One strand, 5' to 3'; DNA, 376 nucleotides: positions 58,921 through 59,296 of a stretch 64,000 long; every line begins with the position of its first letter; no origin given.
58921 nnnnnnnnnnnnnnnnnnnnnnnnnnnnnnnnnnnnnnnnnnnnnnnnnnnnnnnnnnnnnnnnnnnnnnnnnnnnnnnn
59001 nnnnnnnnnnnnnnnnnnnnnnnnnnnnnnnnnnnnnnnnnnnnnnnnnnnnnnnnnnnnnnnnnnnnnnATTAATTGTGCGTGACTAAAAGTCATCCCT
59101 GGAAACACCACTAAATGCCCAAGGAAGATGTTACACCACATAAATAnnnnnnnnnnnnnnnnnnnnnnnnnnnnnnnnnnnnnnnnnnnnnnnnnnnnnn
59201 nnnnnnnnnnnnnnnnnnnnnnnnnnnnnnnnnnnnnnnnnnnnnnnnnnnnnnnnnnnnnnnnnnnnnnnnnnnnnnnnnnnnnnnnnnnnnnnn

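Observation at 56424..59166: A self-contained three-gene cassette sits between tuf and rpsJ with its own terminators and promoter-like starts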

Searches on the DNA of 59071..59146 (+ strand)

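Call 100: build_rna_model(alignment_id=A4, structure=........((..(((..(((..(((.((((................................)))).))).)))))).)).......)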
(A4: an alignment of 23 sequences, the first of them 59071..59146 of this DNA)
Model R1 built from alignment A4 (23 sequences, 87 columns); structure: as given.
model positions 73; base pairs 15; branch points 0; effective number of sequences 7.68; information 0.773 bits per position. Calibrated on 0.2 Mb of random sequence (short: E-values are rough).
structure used (alignment columns):
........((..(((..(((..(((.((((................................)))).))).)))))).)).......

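Call 101: search_with_rna_model(model_id=R1, sources=[window, L002, L003, L004, L006, L007, L009, L011, L012, L013, L014, L015, L016, L017, L018, L019, L020, L021, L022, L023, L024, L025, L026, L027, L028, L029, L030, L031, L032, L033, L034, L035, L036, L037, L038, L039, L040, L041, L042, L043, L044, L045, L046, L047, L048, L049, L050, L051, L052, L053, L054, L055, L056, L057, L058, L059, L060, L061, L062, L063, L064, L065, L066, L067, L068, L069, L070, L071, L072, L073, L074, L075, L076, L077, L078, L079, L080, L081, L082, L083, L084, L085, L086, L087, L088, L089, L090, L091, L092], max_evalue=0.01)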
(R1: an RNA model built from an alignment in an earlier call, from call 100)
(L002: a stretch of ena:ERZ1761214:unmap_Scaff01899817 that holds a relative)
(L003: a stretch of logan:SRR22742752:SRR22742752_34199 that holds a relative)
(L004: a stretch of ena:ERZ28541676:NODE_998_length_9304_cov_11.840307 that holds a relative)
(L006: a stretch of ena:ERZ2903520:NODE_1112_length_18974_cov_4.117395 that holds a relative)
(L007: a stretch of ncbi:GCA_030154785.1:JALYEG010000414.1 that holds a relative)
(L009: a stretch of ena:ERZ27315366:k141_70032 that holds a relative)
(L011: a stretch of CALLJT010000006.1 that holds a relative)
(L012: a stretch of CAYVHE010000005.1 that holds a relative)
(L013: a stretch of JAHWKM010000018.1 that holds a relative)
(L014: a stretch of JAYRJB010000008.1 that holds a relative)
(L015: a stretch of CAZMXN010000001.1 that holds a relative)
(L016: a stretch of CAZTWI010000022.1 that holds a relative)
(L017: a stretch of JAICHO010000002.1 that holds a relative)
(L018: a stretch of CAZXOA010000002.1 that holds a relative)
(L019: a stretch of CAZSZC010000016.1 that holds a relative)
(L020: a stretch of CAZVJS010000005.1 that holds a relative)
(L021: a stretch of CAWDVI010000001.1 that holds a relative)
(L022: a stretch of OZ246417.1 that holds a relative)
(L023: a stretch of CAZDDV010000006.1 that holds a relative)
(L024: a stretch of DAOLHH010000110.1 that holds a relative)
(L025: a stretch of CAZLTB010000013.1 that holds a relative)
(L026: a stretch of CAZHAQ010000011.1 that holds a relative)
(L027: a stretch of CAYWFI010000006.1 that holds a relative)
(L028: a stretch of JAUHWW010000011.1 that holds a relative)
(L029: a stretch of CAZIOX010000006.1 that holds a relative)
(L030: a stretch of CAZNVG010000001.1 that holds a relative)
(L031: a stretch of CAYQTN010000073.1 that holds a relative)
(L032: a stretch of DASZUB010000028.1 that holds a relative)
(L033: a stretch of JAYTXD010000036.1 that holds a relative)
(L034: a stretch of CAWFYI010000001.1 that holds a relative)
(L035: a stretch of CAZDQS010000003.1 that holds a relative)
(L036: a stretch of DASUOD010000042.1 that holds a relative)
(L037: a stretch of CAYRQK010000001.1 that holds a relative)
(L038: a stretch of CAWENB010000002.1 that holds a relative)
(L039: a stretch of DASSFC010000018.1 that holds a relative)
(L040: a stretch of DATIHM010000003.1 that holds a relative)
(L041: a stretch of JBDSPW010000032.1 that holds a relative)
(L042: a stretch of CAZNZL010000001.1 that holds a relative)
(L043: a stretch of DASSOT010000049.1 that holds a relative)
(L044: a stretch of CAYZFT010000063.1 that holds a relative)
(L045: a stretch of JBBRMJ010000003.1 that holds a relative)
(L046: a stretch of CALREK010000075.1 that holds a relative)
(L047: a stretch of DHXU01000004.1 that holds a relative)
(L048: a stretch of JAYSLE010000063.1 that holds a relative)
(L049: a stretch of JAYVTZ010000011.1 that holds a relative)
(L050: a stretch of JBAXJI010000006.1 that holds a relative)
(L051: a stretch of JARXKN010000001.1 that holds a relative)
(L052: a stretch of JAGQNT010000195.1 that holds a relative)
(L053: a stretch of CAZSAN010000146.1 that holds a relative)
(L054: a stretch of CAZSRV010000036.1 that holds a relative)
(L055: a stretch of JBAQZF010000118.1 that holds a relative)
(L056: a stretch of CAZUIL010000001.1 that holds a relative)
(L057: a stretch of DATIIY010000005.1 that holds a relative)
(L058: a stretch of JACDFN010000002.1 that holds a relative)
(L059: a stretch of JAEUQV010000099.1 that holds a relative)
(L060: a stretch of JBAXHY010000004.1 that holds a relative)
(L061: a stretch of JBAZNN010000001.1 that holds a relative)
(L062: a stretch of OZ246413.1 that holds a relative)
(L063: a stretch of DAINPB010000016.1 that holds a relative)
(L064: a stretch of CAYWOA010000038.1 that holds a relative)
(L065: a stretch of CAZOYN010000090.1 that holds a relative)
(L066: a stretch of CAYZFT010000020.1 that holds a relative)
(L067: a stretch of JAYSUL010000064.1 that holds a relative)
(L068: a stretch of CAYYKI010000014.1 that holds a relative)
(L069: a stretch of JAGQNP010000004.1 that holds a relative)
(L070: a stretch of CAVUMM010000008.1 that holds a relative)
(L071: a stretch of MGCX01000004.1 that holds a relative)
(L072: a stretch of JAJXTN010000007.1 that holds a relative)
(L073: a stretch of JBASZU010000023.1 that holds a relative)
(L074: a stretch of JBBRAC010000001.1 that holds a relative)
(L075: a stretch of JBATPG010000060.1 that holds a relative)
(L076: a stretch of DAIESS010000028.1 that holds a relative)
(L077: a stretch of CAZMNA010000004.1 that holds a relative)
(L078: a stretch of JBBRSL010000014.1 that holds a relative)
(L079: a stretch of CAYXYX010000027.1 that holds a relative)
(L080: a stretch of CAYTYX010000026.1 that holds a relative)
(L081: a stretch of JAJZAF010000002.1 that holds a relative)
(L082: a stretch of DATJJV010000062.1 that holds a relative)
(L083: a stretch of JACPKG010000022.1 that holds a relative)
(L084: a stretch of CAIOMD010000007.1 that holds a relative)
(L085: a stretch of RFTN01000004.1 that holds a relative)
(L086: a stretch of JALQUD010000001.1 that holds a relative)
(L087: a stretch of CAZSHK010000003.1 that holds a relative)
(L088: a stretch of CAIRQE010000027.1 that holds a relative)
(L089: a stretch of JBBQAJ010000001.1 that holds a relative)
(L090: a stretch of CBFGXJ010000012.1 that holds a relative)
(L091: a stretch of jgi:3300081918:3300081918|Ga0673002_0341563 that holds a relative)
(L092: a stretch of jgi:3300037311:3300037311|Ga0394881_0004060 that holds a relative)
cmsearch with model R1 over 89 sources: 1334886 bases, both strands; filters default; matches with E-value up to 0.01: 52.
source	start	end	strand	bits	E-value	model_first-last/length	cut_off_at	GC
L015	9836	9908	+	80.8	6.2e-19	1-73/73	no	0.37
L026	630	701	+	79.3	1.6e-18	1-73/73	no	0.39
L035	9921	9993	+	79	1.9e-18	1-73/73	no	0.41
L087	9702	9774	+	78.4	3e-18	1-73/73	no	0.34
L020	9510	9582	+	77.9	4.1e-18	1-73/73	no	0.34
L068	9911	9983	+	76.9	7.7e-18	1-73/73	no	0.36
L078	9916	9988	+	75.4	2e-17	1-73/73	no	0.45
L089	9790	9862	+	74.6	3.5e-17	1-73/73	no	0.3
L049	1827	1899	+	72.9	1.1e-16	1-73/73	no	0.34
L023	9912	9985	+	72.9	1.1e-16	1-73/73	no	0.38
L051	9934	10004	+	72.7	1.2e-16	1-73/73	no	0.35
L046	6838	6910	+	71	3.9e-16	1-73/73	no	0.36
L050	9877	9949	+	70.9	4.1e-16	1-73/73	no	0.38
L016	6934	7007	+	70.9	4.2e-16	1-73/73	no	0.32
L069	9906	9978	+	70.5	5.2e-16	1-73/73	no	0.37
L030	9902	9974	+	68.5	2e-15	1-73/73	no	0.47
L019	1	70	+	68.3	2.3e-15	4-73/73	5'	0.37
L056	9802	9874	+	68.2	2.4e-15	1-73/73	no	0.48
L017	9916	9989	+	67.6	3.6e-15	1-73/73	no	0.41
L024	6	78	+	66.7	6.7e-15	1-73/73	no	0.34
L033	942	1014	+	66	1e-14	1-73/73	no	0.4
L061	9915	9984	+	63.3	6e-14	1-73/73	no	0.47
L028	5282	5358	+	63.1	6.7e-14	1-73/73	no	0.45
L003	1841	1914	+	62.3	1.2e-13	1-73/73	no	0.35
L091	1015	1086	+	62.1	1.4e-13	1-73/73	no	0.42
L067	235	316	+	60.3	4.4e-13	1-73/73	no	0.45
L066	1881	1950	+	60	5.2e-13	1-73/73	no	0.47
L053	294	366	+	58.3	1.7e-12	1-73/73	no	0.41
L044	4150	4220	+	56.6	4.9e-12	1-73/73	no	0.46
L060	9781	9853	+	55.9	8.1e-12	1-73/73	no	0.36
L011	3021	3094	+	53.8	3.2e-11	1-73/73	no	0.34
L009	1601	1671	+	52.6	6.8e-11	1-73/73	no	0.27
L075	273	345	+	52.5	7.3e-11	1-73/73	no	0.42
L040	9931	9992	+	51.7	1.3e-10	1-73/73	no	0.45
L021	9912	9974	+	50.4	3e-10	1-73/73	no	0.27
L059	9814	9884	+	50.1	3.7e-10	1-73/73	no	0.38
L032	9909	9973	+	49.3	6.2e-10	1-73/73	no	0.48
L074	9842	9983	+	49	7.4e-10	1-73/73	no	0.49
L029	9834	9903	+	48.4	1.1e-09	1-73/73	no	0.49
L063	9910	9972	+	46.2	4.9e-09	1-73/73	no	0.37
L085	9863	9936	+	46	5.4e-09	1-73/73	no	0.42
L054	1011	1079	+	44.9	1.1e-08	1-73/73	no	0.32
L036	9912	9974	+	44.6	1.4e-08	1-73/73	no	0.41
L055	1696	1757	+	42.6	5.1e-08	1-73/73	no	0.31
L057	9917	9977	+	42.1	6.9e-08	1-73/73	no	0.41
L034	9913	9974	+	41.9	7.9e-08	1-73/73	no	0.45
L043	4750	4810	+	40.9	1.5e-07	1-73/73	no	0.28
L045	9921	9980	+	40.3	2.4e-07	1-73/73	no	0.47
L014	9831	9895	+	38.8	6.1e-07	1-73/73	no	0.38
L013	7780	7836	+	36.5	2.9e-06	1-73/73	no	0.44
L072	9841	9970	+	30.7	0.00013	1-73/73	no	0.51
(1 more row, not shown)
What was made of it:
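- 59070..59146 (+): Conserved structured RNA in the rpsJ 5' leader. Covariance-model hit of 67.3 bits (call 101).
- On Ribosomal-protein leader RNA (cis-regulatory): Found in 52 of 89 sources, always on the + strand at coordinates just upstream of rpsJ (call 101).
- The leader model hits once per locus in 52 of 89 sources, always on the + strand at coordinates just upstream of rpsJ (call 101). For L091 the downstream rpsJ is confirmed by the leader-model hit (call 101).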
